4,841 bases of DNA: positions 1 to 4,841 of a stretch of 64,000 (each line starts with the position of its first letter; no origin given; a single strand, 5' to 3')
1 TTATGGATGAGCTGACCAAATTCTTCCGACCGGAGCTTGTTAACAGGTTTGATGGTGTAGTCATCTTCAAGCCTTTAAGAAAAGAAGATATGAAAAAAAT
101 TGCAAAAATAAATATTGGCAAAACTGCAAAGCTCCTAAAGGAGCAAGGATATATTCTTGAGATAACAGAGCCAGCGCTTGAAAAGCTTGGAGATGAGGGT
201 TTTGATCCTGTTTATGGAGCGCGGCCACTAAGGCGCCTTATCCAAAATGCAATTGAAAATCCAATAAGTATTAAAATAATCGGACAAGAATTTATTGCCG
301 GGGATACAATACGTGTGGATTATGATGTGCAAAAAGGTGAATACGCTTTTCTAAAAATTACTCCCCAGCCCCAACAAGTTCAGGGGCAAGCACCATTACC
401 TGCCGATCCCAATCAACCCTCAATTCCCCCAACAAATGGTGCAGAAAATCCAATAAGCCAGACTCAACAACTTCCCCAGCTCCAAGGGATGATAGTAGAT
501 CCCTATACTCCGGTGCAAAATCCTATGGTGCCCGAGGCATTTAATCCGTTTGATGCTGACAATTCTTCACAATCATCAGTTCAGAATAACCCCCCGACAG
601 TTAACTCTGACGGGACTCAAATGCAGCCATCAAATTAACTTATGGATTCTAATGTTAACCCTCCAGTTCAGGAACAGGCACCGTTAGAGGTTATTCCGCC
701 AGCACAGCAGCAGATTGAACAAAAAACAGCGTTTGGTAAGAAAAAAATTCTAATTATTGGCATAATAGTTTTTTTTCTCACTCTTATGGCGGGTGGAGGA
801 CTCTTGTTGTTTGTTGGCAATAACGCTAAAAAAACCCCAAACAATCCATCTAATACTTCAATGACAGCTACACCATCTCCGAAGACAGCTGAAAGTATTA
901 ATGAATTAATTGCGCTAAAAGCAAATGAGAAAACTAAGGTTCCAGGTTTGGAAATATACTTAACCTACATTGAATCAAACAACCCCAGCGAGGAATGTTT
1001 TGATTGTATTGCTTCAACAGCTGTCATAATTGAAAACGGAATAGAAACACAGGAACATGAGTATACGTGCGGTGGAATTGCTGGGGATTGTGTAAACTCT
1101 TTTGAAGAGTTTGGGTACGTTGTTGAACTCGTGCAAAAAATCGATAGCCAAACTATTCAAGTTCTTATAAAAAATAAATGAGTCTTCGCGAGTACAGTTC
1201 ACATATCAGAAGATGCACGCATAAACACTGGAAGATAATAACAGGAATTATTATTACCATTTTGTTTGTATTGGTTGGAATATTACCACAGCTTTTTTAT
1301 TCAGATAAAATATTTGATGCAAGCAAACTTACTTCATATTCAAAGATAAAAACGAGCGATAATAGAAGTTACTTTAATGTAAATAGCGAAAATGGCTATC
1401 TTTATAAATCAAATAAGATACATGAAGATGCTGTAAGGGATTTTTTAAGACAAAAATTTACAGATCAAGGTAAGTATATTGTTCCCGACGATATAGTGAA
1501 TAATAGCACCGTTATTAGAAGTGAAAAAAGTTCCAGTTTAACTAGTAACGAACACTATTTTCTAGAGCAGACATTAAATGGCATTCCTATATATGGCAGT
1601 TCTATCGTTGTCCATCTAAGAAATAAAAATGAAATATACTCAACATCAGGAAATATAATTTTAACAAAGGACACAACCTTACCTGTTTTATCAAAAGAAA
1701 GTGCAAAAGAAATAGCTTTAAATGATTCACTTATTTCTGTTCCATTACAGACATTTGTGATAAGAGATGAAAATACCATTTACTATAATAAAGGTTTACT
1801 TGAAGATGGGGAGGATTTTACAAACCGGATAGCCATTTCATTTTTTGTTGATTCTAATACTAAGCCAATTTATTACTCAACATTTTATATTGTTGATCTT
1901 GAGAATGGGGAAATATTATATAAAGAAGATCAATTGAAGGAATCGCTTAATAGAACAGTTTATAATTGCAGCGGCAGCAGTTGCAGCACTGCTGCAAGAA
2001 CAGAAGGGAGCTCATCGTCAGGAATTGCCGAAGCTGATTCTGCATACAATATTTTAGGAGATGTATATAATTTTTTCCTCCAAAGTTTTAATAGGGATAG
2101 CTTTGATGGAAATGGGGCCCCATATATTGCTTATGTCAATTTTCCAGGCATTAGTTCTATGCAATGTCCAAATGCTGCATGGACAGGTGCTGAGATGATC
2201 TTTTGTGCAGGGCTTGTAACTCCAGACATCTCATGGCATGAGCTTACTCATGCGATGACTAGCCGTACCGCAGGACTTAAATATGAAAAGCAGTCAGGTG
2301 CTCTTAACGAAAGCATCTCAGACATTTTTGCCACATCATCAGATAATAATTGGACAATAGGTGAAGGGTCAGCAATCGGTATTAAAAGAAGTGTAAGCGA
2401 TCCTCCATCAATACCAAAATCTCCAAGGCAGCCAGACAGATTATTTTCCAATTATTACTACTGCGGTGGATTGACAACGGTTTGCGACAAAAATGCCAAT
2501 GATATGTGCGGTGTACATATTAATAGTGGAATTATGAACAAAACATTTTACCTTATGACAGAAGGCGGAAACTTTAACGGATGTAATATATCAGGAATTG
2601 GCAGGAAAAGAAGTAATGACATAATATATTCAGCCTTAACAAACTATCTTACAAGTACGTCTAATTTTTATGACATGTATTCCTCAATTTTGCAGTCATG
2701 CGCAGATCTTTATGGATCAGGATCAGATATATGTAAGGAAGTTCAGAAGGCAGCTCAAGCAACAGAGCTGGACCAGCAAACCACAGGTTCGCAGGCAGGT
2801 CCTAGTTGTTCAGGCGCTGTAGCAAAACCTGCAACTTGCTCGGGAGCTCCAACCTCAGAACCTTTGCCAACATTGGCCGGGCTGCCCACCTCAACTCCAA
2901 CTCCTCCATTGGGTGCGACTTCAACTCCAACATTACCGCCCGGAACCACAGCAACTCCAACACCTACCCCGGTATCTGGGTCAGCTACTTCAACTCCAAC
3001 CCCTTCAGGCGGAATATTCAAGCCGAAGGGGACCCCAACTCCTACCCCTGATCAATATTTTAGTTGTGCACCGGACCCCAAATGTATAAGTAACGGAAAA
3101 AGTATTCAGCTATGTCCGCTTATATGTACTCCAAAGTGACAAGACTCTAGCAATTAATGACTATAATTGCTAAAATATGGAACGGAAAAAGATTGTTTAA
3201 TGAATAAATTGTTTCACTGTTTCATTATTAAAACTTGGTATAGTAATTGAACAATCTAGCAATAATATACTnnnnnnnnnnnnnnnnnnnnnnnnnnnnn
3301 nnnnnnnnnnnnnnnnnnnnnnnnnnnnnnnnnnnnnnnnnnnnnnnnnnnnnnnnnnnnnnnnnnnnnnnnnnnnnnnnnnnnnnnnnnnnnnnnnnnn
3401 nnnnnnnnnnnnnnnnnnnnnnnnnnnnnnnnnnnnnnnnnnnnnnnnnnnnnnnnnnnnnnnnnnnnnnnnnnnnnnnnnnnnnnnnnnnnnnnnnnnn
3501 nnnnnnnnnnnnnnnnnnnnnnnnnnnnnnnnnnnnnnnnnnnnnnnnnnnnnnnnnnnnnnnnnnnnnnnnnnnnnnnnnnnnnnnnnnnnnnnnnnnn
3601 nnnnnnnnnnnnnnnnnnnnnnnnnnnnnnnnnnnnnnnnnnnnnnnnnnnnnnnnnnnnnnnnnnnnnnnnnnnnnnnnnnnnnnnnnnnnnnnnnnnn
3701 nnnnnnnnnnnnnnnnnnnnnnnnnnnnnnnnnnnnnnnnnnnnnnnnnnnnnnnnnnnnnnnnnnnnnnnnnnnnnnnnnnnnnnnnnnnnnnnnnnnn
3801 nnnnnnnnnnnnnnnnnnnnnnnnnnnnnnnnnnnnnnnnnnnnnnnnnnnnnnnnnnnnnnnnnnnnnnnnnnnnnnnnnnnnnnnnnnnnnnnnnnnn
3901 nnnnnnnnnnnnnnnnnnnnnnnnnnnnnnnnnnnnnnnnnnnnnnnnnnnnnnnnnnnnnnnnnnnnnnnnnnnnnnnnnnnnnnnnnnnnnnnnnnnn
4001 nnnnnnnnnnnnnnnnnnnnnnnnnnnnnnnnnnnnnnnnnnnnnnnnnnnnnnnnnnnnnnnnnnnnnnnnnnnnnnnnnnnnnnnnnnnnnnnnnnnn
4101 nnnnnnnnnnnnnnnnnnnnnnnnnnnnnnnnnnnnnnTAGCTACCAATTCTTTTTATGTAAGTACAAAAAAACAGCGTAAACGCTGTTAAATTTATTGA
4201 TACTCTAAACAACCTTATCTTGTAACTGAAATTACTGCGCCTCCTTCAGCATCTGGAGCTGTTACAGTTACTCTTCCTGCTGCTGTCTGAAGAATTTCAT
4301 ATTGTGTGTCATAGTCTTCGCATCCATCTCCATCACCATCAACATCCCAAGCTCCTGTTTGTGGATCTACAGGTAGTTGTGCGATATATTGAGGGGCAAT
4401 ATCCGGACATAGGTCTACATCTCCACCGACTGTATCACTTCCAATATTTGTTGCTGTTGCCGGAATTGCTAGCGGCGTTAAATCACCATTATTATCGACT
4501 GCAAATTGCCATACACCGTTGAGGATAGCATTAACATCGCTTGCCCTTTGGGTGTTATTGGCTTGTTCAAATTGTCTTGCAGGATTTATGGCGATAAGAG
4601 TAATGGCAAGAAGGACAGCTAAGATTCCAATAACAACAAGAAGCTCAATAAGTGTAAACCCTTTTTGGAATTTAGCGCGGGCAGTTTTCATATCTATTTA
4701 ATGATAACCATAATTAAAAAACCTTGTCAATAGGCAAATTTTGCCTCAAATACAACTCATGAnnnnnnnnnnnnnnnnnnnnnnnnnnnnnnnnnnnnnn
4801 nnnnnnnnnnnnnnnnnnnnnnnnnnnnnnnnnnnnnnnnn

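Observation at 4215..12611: Type IV pilus operon with a 989-aa prepilin-like protein and four prepilin-signature genes but no pilD/pilT/pilMNO in the window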

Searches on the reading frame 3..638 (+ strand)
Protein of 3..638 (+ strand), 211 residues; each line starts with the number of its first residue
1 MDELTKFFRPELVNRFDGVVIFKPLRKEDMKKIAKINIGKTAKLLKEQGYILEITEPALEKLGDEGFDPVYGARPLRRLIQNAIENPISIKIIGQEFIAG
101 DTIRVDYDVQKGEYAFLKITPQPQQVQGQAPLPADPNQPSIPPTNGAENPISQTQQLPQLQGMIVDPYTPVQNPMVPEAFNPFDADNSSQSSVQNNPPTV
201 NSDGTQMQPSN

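Call 22: search_protein_families(library=pfam, proteins=[window:3-638:+], max_evalue=0.001)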
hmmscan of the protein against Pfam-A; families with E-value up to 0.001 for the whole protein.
window:3-638:+ (211 aa): 1 family
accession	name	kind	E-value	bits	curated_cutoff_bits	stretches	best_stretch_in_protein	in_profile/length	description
PF10431.15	ClpB_D2-small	-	5.8e-24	84.4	21.9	1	25-105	1-81/81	C-terminal, D2-small domain, of ClpB protein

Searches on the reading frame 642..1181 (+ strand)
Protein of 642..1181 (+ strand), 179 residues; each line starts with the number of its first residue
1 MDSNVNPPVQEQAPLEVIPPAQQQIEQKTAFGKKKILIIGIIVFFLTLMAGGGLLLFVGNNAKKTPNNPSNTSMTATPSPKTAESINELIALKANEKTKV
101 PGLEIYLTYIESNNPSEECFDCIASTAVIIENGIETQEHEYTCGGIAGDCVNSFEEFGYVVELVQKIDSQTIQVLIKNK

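Call 22: search_protein_families(library=pfam, proteins=[window:642-1181:+], max_evalue=0.001)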
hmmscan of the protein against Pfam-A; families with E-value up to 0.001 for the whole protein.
window:642-1181:+ (179 aa): 0 families

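Call 60: find_encoding_contigs(protein=window:642-1181:+, flank=10000, max_places=2)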
Protein window:642-1181:+ (179 aa): 7 contigs read that carry it; 2 places shown.
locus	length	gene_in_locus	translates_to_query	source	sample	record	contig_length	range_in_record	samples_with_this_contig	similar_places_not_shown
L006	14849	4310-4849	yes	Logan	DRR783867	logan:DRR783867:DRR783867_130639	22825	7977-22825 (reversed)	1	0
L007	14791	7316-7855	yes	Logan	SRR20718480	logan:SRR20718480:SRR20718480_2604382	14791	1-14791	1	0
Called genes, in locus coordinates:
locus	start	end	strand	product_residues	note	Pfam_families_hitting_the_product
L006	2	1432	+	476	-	?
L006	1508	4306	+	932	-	PF02861:Clp_N, PF23569:NBD_SMAX1, PF00004:AAA, PF17871:AAA_lid_9, PF00004:AAA, PF07724:AAA_2, PF07728:AAA_5, PF10431:ClpB_D2-small, +5 more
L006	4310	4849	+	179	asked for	-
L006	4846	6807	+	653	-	PF07504:FTP, PF01447:Peptidase_M4, PF02868:Peptidase_M4_C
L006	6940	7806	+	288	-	PF00226:DnaJ, PF01556:DnaJ_C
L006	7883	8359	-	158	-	PF07963:N_methyl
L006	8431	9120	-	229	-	-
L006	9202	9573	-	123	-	-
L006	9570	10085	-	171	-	PF07963:N_methyl (weak)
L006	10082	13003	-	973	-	-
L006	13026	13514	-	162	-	PF07963:N_methyl (weak)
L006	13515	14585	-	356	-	PF00482:T2SSF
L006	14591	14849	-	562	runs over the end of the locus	PF05157:MshEN, PF00437:T2SSE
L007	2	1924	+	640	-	?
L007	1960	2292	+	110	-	PF18895:T4SS_pilin (weak)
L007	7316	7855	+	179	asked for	-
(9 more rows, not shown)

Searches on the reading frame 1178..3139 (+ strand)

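Call 22: search_protein_families(library=pfam, proteins=[window:1178-3139:+], max_evalue=0.001)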
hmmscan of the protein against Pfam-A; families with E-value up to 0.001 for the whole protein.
window:1178-3139:+ (653 aa): 3 families
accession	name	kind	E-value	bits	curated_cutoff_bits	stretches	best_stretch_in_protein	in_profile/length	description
PF02868.21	Peptidase_M4_C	-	9.2e-38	130.2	24.4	1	365-529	1-163/165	Thermolysin metallopeptidase, alpha-helical domain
PF01447.24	Peptidase_M4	-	1.1e-11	45.8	22.4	1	283-362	62-145/145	Thermolysin metallopeptidase, catalytic domain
PF07504.19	FTP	-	7.5e-08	32.5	21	1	113-159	5-50/51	Fungalysin/Thermolysin Propeptide Motif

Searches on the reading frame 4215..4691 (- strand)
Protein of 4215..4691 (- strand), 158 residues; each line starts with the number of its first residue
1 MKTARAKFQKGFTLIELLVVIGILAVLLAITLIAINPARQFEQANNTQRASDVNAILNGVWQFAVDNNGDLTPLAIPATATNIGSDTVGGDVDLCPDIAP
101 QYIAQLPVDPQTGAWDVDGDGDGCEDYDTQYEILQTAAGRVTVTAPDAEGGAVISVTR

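Call 4: search_protein_families(library=pfam, proteins=[window:4215-4691:-], max_evalue=0.1)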
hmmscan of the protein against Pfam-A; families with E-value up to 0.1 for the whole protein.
window:4215-4691:- (158 aa): 2 families
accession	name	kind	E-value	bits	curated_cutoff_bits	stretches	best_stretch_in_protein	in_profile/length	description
PF07963.17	N_methyl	-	1.5e-08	34.3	21.2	1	8-31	3-26/27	Prokaryotic N-terminal methylation motif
PF03579.19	SHP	-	0.075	13.1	27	0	6-35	12-41/65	Small hydrophobic protein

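Call 5: search_protein_families(library=ncbifam, proteins=[window:4215-4691:-], max_evalue=0.1)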
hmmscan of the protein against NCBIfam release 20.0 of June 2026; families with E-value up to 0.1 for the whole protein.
window:4215-4691:- (158 aa): 21 families
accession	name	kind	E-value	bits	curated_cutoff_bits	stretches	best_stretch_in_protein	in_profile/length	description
TIGR02532.1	IV_pilin_GFxxxE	domain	2.5e-08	33.4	16.3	1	9-32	1-24/24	prepilin-type N-terminal cleavage/methylation domain-containing protein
TIGR01710.1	typeII_sec_gspG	equivalog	8.3e-07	29.1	88.85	1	10-110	1-94/134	type II secretion system major pseudopilin GspG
TIGR01708.2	typeII_sec_gspH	equivalog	1.8e-06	28.1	80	1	9-65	1-55/169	type II secretion system minor pseudopilin GspH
NF040999.1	pilin_ComGC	equivalog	2.8e-06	27.4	75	1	9-69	1-59/84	competence type IV pilus major pilin ComGC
NF007862.0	PRK10574.1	equivalog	3.8e-06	27.1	138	1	8-34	3-29/145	prepilin peptidase-dependent pilin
TIGR02596.1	TIGR02596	subfamily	3.8e-05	23.9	70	1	12-45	1-34/196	Verru_Chthon cassette protein D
NF007800.0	PRK10506.1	equivalog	6e-05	22.9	158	1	6-70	5-67/163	prepilin peptidase-dependent protein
NF041013.1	T4P_ComGE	equivalog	0.0001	22.3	49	1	9-48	3-42/83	competence type IV pilus minor pilin ComGE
NF047828.1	T3SSXpsI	equivalog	0.00012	22.1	150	1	9-51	1-44/132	type II secretion system protein XpsI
NF040982.1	ComGD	equivalog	0.00019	21.8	70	1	9-52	1-42/139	competence type IV pilus minor pilin ComGD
TIGR02523.1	type_IV_pilV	equivalog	0.0035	17.8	52.2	1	9-52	1-45/139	type IV pilus modification protein PilV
NF038303.1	EPS_HpsB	equivalog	0.0052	16.8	150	1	9-69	2-64/211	hormogonium polysaccharide secretion pseudopilin HpsB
NF041002.1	pilin_ComGF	equivalog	0.0063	16.8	80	1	9-50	1-42/139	competence type IV pilus minor pilin ComGF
NF041775.1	typeIV_PilA_Myxo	equivalog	0.01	15.8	400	1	9-32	10-33/214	type IV pilin protein PilA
TIGR01711.1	gspJ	equivalog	0.012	15.4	64.85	1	10-48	1-39/192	type II secretion system minor pseudopilin GspJ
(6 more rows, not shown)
